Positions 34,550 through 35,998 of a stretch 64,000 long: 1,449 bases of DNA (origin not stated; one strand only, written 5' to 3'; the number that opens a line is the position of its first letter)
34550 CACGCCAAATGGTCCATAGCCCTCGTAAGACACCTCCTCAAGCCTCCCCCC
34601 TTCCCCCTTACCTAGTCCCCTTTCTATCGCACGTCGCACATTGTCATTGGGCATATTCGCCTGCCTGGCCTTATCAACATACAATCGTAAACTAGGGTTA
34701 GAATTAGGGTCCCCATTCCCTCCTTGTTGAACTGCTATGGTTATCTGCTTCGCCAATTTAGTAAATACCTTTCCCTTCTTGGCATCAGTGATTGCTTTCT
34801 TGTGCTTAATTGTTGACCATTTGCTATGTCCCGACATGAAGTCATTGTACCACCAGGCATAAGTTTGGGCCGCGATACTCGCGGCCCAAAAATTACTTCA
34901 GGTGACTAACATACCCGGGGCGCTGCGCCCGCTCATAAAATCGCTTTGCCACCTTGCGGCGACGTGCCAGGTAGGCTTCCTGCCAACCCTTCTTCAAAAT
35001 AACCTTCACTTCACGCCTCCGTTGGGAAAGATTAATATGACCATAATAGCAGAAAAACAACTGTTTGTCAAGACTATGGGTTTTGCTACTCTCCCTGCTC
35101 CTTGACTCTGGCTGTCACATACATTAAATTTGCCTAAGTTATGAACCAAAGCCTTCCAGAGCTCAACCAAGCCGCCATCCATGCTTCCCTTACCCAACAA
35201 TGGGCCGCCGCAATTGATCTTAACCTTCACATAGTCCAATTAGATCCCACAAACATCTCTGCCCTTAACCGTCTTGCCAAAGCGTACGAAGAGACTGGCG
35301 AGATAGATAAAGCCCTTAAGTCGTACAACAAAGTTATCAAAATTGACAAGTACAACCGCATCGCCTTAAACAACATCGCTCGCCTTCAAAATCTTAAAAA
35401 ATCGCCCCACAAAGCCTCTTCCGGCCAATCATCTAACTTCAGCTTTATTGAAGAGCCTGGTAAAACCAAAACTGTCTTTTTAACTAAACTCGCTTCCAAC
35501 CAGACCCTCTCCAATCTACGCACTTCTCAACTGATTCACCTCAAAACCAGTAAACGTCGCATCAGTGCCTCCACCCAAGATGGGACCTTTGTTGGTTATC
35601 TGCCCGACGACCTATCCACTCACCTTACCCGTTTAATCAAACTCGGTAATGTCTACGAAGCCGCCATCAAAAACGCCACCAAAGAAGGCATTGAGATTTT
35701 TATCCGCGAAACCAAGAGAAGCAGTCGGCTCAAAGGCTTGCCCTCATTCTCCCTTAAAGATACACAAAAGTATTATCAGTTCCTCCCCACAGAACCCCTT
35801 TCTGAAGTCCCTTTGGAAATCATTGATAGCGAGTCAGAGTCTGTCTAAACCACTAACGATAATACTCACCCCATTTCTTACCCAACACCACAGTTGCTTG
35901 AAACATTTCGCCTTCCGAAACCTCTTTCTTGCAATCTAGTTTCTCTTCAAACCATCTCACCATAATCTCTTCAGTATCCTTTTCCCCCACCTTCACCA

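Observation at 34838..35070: Consensus promoter plus about 200-nt GC-rich structured leader with an Arg/Lys-rich uORF upstream of the yebC-family regulator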

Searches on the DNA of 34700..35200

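Call 4: search_rna_families(source=window, start=34700, end=35200, threshold=evalue, max_evalue=10, show_alignments=3)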
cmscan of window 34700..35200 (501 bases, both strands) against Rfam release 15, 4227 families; matches with E-value up to 10: 4.
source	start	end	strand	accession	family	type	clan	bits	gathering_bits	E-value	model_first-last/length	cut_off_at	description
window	35042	35092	-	RF04344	Plastid-psbA-3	Cis-reg;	CL00153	15.9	48.4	5.2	1-57/57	no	Plastid-psbA-3 3UTR RNA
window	34859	34897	+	RF00962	mir-586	Gene; miRNA;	-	14.9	89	4.7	1-87/87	no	mir-586 microRNA precursor family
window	34724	34828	+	RF02189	ST7-OT4_3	Gene; lncRNA;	-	13.8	50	0.64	204-302/302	no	ST7 overlapping transcript 4 conserved region 3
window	34864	34890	-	RF04156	MIR2670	Gene; miRNA;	-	11.6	117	8.5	1-200/200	no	MIR2670 microRNA precursor family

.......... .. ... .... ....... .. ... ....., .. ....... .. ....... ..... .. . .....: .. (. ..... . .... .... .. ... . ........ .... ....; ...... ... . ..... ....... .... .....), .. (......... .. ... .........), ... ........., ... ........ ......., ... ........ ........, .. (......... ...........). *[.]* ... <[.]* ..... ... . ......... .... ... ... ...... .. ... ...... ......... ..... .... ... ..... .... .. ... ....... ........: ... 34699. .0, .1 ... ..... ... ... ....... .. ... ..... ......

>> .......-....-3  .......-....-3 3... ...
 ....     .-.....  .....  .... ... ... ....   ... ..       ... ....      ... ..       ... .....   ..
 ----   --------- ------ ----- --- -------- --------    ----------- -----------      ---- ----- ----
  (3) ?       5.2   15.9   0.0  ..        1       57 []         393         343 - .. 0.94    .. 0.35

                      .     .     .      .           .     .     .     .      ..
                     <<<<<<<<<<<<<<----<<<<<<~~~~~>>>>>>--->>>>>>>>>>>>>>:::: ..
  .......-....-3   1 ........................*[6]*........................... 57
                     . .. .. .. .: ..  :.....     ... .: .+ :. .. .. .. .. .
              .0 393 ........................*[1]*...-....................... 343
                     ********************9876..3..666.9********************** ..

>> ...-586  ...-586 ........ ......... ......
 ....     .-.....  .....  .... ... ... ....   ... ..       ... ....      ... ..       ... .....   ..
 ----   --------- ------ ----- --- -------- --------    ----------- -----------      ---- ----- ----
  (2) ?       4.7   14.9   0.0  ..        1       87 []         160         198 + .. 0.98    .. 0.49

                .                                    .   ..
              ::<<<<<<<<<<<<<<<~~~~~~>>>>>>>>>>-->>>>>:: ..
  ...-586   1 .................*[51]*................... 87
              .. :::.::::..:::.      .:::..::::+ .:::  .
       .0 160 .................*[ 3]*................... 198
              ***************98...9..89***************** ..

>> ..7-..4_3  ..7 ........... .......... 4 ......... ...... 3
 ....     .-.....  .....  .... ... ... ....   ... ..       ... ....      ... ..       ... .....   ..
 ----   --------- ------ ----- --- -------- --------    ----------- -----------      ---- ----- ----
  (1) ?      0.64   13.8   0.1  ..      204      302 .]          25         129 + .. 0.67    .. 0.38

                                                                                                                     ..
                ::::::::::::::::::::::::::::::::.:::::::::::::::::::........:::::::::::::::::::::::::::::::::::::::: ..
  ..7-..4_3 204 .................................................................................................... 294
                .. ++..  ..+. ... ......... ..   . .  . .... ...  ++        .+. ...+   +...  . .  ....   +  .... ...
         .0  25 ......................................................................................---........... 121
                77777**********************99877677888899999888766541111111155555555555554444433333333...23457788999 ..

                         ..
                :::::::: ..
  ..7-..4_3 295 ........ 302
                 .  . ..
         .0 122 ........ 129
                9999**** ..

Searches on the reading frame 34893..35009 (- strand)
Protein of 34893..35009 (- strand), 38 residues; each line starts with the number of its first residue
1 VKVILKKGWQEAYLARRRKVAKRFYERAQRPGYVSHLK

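Call 5: search_protein_families(library=pfam, proteins=[window:34896-35009:-], max_evalue=10)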
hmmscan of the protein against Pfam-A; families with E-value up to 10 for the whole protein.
seq(38 aa): 0 families

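Call 27: search_protein_representatives(protein=window:34893-35009:-)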
Query: 38 residues. Proteins with E-value up to 0.001 (for the whole library): 2; up to 1e-10: 1; up to 1e-30: 0. The best 2 are listed.
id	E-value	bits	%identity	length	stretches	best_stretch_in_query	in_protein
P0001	9.9e-18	76.8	100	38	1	1-38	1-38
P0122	6.5e-06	41.1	71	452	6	19-33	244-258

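Call 55: search_solved_structures(query=window:34896-35009:-, max_evalue=10, show_alignments=2)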
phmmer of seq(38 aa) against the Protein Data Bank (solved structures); distinct sequences matched with E-value up to 10: 1.
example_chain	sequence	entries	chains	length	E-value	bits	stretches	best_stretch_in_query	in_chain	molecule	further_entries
3gr3_A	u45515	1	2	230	0.74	13.6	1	7-26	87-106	Nitroreductase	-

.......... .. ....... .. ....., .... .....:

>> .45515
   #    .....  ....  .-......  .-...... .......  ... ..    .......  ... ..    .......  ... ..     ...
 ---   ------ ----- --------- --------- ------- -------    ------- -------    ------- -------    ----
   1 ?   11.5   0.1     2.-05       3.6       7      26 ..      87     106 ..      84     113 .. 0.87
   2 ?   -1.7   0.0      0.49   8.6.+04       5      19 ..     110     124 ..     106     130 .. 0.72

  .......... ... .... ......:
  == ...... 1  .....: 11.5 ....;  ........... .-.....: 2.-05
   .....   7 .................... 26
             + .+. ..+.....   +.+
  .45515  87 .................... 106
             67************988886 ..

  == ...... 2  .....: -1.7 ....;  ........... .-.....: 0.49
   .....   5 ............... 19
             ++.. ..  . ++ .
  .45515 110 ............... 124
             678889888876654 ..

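Call 56: search_protein_families(library=ncbifam, proteins=[window:34896-35009:-], max_evalue=10)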
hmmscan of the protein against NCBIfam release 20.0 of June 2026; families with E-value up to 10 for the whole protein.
seq(38 aa): 0 families

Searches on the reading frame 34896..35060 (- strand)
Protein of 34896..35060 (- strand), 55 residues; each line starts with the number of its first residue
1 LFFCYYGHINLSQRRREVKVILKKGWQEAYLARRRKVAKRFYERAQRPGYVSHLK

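Call 5: search_protein_families(library=pfam, proteins=[window:34896-35060:-], max_evalue=10)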
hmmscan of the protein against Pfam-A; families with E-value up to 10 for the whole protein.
seq(55 aa): 1 family
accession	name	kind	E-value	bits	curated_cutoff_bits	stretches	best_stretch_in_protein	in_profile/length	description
PF16007.11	DUF4777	-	0.017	15.7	34.4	1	8-34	34-60/66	Domain of unknown function (DUF4777)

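Call 11: find_homologous_proteins(query=window:34896-35060:-, max_evalue=10)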
Query seq(55 aa) (55 aa): 1 proteins with E <= 10 among 1 candidates.
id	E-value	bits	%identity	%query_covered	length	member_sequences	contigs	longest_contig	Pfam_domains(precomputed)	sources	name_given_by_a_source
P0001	8.4e-16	75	97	69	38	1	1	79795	-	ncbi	-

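Call 13: find_encoding_contigs(protein=P0001, flank=3000, max_places=6)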
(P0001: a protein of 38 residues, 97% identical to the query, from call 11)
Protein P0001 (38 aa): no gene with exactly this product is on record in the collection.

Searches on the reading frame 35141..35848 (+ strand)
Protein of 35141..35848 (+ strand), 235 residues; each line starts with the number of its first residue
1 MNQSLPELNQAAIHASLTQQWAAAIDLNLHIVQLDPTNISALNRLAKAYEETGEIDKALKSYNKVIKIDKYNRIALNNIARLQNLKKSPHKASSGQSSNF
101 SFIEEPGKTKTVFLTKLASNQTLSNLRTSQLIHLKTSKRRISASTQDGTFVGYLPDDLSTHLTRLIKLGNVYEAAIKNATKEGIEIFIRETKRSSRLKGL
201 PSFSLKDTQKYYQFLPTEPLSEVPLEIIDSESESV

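Call 5: search_protein_families(library=pfam, proteins=[window:35141-35848:+], max_evalue=10)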
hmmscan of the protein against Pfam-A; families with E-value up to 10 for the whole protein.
window:35141-35848:+ (235 aa): 13 families
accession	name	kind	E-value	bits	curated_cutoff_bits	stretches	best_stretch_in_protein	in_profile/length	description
PF00515.34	TPR_1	-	3.6e-07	30.2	27.8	1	41-70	3-32/34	Tetratricopeptide repeat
PF13431.12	TPR_17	-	3.7e-07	30.3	24.4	1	29-59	3-33/34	Tetratricopeptide repeat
PF13414.12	TPR_11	-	5.4e-07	29.6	26.8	2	52-80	7-35/42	TPR repeat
PF07719.23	TPR_2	-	1.2e-06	28.6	27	1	41-71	3-33/34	Tetratricopeptide repeat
PF13181.12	TPR_8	-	5.8e-06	26.5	25.7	1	40-70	2-32/34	Tetratricopeptide repeat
PF14559.12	TPR_19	-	0.00014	22.5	25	1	21-69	7-55/68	Tetratricopeptide repeat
PF13424.12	TPR_12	-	0.00042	20.9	30.1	1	18-69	16-75/77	Tetratricopeptide repeat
PF13428.12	TPR_14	-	0.0008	20.3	23.5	1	41-82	3-44/44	Tetratricopeptide repeat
PF13174.12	TPR_6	-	0.0013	19.7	26.3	1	44-67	5-28/33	Tetratricopeptide repeat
PF08797.16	HIRAN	-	0.0083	16.4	24.7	1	134-182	34-83/96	HIRAN domain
PF13176.12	TPR_7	-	0.014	15.9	27.9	1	41-67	1-27/36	Tetratricopeptide repeat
PF03704.23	BTAD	-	0.074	13.8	22.1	1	19-67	76-124/146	Bacterial transcriptional activator domain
PF13432.12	TPR_16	-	0.092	13.7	32.7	1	36-71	28-63/65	Tetratricopeptide repeat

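Call 17: find_related_loci(query=window:35141-35848:+, collection=metagenome_contigs, flank=3000)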
Query window:35141-35848:+ (235 aa) in metagenome_contigs; peptide patterns used: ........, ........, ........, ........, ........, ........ (x = any residue, [..] = any of these).
174 stretches matched a pattern; 4 encode a relative of the query (tblastn E <= 1e-3); 4 distinct loci.
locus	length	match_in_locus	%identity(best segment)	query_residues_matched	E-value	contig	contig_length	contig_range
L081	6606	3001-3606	38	3-201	3e-36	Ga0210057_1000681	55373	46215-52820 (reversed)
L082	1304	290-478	40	19-81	3e-9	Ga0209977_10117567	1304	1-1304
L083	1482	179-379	57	8-78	1e-8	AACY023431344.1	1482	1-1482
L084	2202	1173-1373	52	8-78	2e-7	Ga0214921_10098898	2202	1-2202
